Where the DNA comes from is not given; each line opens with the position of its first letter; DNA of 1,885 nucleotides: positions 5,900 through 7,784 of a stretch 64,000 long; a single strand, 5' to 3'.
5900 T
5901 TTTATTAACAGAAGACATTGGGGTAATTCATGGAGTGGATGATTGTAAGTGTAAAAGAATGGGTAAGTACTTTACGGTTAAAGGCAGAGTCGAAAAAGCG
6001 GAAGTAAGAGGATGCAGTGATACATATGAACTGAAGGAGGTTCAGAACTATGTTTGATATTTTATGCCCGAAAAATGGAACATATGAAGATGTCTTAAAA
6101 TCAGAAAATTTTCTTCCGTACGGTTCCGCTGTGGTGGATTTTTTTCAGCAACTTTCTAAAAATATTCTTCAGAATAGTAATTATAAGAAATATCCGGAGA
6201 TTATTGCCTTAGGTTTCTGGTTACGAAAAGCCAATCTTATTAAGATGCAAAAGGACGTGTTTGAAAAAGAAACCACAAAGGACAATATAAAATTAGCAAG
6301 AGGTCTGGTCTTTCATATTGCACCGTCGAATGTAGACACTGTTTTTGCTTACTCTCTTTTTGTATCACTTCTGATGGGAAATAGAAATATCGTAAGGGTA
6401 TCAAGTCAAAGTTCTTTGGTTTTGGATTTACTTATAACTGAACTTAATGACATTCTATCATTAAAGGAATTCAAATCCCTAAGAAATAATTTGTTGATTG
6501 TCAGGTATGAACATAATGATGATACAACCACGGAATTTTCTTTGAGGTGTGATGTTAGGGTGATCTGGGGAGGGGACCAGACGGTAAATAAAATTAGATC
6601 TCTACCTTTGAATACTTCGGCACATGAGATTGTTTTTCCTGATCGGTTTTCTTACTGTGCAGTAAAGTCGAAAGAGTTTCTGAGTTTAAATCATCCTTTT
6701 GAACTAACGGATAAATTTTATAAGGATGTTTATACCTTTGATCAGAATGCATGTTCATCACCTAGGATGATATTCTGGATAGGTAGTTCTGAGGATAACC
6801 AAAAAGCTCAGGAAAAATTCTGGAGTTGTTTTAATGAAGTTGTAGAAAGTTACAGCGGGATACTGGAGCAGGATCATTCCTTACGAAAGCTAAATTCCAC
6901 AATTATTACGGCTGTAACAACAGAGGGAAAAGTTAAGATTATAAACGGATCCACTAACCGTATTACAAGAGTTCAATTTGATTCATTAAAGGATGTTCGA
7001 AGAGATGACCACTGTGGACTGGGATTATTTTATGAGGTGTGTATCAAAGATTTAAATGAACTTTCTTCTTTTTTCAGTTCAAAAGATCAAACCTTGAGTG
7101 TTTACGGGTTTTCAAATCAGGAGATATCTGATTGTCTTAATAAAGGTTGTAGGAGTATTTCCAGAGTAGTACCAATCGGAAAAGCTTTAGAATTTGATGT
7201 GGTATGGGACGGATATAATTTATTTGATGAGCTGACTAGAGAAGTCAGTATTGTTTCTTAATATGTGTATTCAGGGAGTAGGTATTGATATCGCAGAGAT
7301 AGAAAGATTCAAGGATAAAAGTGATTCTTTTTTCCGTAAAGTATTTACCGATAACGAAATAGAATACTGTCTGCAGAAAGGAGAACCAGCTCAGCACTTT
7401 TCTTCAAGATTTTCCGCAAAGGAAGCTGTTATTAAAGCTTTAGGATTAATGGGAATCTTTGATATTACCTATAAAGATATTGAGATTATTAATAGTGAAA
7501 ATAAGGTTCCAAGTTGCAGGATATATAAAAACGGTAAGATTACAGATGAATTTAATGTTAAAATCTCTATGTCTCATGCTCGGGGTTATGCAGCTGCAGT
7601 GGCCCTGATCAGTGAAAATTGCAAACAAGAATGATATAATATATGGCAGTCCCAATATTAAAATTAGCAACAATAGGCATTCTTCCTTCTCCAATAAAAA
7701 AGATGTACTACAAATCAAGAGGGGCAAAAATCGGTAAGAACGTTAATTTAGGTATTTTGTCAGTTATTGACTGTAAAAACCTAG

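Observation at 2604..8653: Seven-gene ACP-based acyl-decoration cassette inside the glycan island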

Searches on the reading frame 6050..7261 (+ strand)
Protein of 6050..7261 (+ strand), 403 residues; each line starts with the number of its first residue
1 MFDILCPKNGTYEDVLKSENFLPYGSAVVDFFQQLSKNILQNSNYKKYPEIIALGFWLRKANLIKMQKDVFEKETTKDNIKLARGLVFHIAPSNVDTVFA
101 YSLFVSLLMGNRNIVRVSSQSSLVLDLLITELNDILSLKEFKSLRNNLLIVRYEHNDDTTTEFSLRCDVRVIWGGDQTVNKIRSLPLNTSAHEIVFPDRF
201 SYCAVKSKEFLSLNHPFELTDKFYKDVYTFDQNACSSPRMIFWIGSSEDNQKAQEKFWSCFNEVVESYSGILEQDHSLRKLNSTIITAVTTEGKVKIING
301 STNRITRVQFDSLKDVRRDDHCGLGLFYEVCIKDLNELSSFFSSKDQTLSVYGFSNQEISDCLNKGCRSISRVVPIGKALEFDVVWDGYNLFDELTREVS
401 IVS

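Call 3: search_protein_families(library=pfam, proteins=[window:6050-7261:+], max_evalue=0.01)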
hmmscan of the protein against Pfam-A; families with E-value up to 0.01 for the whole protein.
window:6050-7261:+ (403 aa): 1 family
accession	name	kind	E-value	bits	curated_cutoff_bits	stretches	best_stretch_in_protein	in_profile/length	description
PF05893.19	LuxC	-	2.2e-27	96.4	21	1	78-252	83-247/401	Acyl-CoA reductase (LuxC)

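Call 4: search_protein_families(library=ncbifam, proteins=[window:6050-7261:+], max_evalue=0.01)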
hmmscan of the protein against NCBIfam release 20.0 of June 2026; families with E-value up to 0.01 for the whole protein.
window:6050-7261:+ (403 aa): 1 family
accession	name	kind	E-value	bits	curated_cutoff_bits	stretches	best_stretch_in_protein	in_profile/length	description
NF052251.1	LCFA_red_LuxC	equivalog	2.4e-09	36.3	750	1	82-354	140-399/478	long-chain-fatty-acyl-CoA reductase LuxC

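Call 21: search_solved_structures(query=window:6050-7261:+, max_evalue=0.01, show_alignments=2)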
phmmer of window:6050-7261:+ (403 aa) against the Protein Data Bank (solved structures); distinct sequences matched with E-value up to 0.01: 0.

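Call 22: search_solved_structures(query=window:6050-7261:+, max_evalue=10, show_alignments=3)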
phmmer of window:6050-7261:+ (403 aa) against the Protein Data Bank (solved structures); distinct sequences matched with E-value up to 10: 0.

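Call 58: search_solved_structures(query=A4, max_evalue=1, show_alignments=1)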
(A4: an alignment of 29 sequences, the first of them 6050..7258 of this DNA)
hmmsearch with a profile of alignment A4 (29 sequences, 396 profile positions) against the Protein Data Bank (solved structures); distinct sequences matched with E-value up to 1: 3.
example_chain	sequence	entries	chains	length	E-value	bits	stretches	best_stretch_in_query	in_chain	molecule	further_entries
7xc6_A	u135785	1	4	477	1.1e-10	44.3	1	76-393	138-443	Long-chain acyl-protein thioester reductase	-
6k0z_A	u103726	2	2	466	0.16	14.1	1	77-138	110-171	Aldehyde dehydrogenase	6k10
9b86_A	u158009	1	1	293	0.54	12.4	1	300-375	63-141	Heme-binding protein FetB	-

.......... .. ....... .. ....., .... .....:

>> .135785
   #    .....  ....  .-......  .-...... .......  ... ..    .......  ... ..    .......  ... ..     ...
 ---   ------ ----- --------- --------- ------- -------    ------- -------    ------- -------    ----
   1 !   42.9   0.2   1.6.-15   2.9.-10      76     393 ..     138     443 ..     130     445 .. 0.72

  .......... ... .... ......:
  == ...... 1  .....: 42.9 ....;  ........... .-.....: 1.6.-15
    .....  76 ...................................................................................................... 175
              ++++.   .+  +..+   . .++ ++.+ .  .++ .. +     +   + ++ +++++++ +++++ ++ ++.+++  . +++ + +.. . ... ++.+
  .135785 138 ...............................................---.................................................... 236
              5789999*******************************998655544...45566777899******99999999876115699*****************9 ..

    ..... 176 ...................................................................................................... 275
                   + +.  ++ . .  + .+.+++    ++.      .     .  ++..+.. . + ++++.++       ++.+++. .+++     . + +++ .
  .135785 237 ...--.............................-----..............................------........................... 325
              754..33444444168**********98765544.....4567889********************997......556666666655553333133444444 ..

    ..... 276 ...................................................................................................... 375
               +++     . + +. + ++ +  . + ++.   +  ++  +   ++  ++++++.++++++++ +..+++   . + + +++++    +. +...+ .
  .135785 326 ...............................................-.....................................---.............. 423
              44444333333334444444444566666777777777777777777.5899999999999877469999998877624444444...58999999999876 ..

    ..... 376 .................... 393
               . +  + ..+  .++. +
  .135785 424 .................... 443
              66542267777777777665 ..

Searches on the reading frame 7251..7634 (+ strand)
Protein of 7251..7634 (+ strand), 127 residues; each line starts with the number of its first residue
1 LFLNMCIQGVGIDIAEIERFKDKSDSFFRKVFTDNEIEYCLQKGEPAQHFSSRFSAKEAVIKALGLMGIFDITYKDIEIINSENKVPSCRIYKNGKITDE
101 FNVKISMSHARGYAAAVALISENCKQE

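Call 3: search_protein_families(library=pfam, proteins=[window:7251-7634:+], max_evalue=0.01)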
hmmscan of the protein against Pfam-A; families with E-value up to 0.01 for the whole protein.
window:7251-7634:+ (127 aa): 1 family
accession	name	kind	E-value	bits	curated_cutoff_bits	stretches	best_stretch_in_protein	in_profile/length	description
PF01648.25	ACPS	-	5e-19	68.8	25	1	9-118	1-111/111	4'-phosphopantetheinyl transferase superfamily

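Call 4: search_protein_families(library=ncbifam, proteins=[window:7251-7634:+], max_evalue=0.01)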
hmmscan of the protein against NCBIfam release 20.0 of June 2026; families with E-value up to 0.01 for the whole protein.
window:7251-7634:+ (127 aa): 13 families
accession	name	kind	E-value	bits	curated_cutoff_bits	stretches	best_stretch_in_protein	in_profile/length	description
TIGR00556.1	pantethn_trn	domain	5.6e-25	87.9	45.35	1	7-122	2-127/128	phosphopantetheine--protein transferase domain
NF011250.0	PRK14656.1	equivalog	1.1e-22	80.5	175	1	7-119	2-122/126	holo-[acyl-carrier-protein] synthase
NF011257.0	PRK14663.1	equivalog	1.5e-20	73.4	186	1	10-123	3-120/123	holo-[acyl-carrier-protein] synthase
TIGR00516.1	acpS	equivalog_domain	3.7e-20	72.5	59.8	1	7-122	2-122/125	holo-ACP synthase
NF011254.0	PRK14660.1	equivalog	3.9e-19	68.9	195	1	7-120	2-123/125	holo-[acyl-carrier-protein] synthase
NF000832.0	PRK00070.3-2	equivalog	9.8e-17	61.4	107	1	7-120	2-114/116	holo-ACP synthase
NF011253.0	PRK14659.1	equivalog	5.3e-16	59.3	156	1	7-121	2-120/123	holo-[acyl-carrier-protein] synthase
NF011251.0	PRK14657.1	equivalog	5.5e-15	55.5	165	1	7-120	2-121/123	holo-[acyl-carrier-protein] synthase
NF000831.0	PRK00070.3-1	equivalog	3.8e-14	52.7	124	1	5-122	1-129/130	holo-ACP synthase AcpS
NF011256.0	PRK14662.1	equivalog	5e-12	46.2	150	1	7-122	2-119/123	4'-phosphopantetheinyl transferase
NF011252.0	PRK14658.1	equivalog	3e-11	43.4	149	1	11-121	6-112/115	holo-ACP synthase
NF011255.0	PRK14661.1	equivalog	5.9e-11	42.6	209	1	7-119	2-107/169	holo-[acyl-carrier-protein] synthase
NF000835.0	PRK00070.4-1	equivalog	2.9e-10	40.4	128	1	7-121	2-112/115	holo-ACP synthase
